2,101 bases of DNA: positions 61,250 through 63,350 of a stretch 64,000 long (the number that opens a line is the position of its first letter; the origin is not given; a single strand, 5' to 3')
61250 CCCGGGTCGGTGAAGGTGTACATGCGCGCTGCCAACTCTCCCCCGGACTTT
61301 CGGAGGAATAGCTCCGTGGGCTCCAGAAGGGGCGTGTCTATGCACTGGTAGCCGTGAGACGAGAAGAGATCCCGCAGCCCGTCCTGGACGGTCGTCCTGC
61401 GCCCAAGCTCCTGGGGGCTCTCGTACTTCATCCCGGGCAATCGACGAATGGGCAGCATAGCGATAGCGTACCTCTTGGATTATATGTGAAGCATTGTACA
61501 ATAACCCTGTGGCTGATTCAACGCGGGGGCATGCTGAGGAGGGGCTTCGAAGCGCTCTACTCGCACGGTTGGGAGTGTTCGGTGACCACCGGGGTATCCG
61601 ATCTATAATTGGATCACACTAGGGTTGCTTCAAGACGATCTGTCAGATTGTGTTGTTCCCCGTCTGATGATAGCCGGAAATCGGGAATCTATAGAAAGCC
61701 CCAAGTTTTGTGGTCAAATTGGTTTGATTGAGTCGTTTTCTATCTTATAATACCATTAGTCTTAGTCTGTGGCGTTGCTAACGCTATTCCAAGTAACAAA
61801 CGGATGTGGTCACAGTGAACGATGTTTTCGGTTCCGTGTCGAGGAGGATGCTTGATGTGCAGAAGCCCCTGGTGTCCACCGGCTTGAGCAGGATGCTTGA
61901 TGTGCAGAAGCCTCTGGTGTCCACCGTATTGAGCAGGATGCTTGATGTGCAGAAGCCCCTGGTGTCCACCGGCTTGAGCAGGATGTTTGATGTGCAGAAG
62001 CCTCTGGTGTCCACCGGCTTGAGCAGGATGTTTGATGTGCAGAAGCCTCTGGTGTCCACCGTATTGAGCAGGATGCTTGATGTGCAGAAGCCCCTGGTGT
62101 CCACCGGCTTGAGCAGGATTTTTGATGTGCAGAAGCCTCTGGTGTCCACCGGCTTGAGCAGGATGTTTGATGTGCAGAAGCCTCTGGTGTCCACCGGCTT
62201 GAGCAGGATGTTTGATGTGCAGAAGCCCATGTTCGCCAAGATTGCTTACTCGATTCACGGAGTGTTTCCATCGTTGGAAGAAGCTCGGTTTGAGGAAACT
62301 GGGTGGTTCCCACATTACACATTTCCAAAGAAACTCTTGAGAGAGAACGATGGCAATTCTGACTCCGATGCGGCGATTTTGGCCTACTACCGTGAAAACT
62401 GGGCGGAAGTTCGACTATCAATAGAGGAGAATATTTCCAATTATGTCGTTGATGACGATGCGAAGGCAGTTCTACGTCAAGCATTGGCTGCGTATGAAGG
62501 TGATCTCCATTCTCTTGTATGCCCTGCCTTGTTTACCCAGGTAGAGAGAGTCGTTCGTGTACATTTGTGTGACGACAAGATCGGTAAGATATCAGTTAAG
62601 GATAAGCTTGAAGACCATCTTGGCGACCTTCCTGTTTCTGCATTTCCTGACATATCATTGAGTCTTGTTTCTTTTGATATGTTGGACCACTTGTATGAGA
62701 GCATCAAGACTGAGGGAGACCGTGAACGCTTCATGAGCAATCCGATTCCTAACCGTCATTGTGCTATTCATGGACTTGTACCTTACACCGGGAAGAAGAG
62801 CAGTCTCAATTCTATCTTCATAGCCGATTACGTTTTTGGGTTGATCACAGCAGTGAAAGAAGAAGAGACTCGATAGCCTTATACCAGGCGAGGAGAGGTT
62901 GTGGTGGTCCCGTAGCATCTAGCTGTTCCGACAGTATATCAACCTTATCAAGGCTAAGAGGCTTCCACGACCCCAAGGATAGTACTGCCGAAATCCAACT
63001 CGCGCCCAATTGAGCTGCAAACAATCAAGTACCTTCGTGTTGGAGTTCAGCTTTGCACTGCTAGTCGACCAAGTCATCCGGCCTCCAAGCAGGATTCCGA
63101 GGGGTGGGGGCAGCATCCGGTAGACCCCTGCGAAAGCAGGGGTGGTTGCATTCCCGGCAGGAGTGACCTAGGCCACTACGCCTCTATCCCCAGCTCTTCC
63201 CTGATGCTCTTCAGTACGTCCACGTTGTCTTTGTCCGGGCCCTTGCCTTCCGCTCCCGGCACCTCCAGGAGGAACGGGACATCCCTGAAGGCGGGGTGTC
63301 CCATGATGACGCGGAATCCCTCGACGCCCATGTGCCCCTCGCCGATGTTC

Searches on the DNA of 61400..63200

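Call 10: search_rna_families(source=window, start=61400, end=63200, threshold=evalue, max_evalue=10)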
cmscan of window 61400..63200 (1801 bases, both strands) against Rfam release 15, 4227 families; matches with E-value up to 10: 4.
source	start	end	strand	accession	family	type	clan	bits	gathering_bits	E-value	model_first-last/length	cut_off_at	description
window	62584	62635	+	RF02285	TtnuCD8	Gene; snRNA; snoRNA; CD-box;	-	20.6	70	4.4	1-59/59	no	Tetrahymena snoRNA TtnuCD8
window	62944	63113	-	RF02167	PVT1_4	Gene; lncRNA;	-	17.6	60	4.7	1-173/173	no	Pvt1 oncogene conserved region 4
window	62281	62356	-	RF01811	PtaRNA1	Gene; antitoxin;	-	16.3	47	4.6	1-72/72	no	Plasmid transferred anti-sense RNA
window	61741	61785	-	RF03010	mcrA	Gene; sRNA;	-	12.1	57.6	5.7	1-51/51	no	mcrA RNA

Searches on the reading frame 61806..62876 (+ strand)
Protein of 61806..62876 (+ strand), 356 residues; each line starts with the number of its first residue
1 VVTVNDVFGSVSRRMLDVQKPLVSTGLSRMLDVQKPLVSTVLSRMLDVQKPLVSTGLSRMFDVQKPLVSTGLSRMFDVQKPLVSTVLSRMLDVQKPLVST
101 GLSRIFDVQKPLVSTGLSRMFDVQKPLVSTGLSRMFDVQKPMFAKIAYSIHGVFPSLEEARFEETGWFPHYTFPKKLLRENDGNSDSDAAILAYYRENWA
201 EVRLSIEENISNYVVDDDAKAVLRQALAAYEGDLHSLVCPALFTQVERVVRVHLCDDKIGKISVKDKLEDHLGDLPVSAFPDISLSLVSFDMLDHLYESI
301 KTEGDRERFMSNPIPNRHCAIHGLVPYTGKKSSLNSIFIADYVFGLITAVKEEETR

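Call 4: search_protein_families(library=pfam, proteins=[window:61806-62876:+], max_evalue=10)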
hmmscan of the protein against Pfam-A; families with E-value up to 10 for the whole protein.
window:61806-62876:+ (356 aa): 7 families
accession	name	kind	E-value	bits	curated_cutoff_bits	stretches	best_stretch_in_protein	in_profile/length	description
PF09855.14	Zn_ribbon_13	-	9.7e-10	38.9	23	1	130-146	20-36/63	Nucleic-acid-binding protein containing Zn-ribbon domain (DUF2082)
PF01022.26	HTH_5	-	9.1e-06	25.9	22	1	20-46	14-40/47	Bacterial regulatory protein, arsR family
PF01245.26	Ribosomal_L19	-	0.005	17.2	22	1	115-148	51-84/111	Ribosomal protein L19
PF12802.13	MarR_2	-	0.021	15.4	27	0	21-46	19-45/61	MarR family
PF07114.16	TMEM126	-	0.025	14.4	25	1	10-58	42-87/181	Transmembrane protein 126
PF01325.25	Fe_dep_repress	-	0.063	13.9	26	0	22-45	23-46/60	Iron dependent repressor, N-terminal DNA binding domain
PF01047.28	MarR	-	0.083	13.2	24.6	0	15-46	11-42/59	MarR family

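Call 5: search_protein_families(library=padloc, proteins=[window:61806-62876:+], max_evalue=10)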
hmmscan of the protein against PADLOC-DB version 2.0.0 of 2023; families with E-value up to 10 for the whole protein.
window:61806-62876:+ (356 aa): 1 family
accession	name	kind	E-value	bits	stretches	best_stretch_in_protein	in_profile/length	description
PDLC04857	PDC-S05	-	0.0085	14.3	2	57-94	30-67/183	-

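Call 7: search_protein_families(library=ncbifam, proteins=[window:61806-62876:+], max_evalue=10)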
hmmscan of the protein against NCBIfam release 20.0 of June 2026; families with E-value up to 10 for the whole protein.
window:61806-62876:+ (356 aa): 3 families
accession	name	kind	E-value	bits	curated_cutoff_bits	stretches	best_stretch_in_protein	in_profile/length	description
NF040939.2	trans_reg_lrs14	equivalog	0.015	15.4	90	0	40-77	25-62/103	Lrs14 family HTH-type transcriptional regulator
NF033657.1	choice_anch_F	subfamily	0.046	13.3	50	1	165-224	190-254/307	choice-of-anchor F family protein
TIGR01024.1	rplS_bact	equivalog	0.071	13.2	90.7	0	115-148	53-86/114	50S ribosomal protein L19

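Call 57: predict_structure(alignment_id=A4)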
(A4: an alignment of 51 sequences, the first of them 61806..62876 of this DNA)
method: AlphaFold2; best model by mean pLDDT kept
length: 356 residues; sequences in the alignment: 51
mean_pLDDT: 74.7   pTM: 0.62
mean pLDDT of the five models: 74.7, 71.6, 71.3, 70.8, 70.7
residues with pLDDT >= 90: 179; 70-90: 21; 50-70: 57; < 50: 99
segments of 3 or more residues with pLDDT < 50: 1-32, 44-69, 71-76, 101-126
pLDDT, mean of each block of 10 residues (from residue 1): 41 42 46 49 45 37 46 48 62 55 44 39 46 56 64 74 94 93 84 98 98 98 98 98 98 95 94 91 90 94 97 97 97 98 97 95
secondary structure, 60 per line:
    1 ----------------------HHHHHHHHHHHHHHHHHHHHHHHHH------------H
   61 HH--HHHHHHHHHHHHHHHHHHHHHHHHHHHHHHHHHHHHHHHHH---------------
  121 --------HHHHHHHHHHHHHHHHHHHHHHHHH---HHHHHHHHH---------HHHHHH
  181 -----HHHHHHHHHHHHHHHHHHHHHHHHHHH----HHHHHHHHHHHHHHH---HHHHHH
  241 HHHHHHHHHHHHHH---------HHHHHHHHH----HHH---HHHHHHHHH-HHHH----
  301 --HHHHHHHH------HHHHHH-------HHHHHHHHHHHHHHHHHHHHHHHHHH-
elements in order: H23-47 H65-105 H129-153 H157-165 H175-180 H186-212 H217-231 H235-254 H264-272 H283-291 H293-296 H303-310 H317-322 H330-355
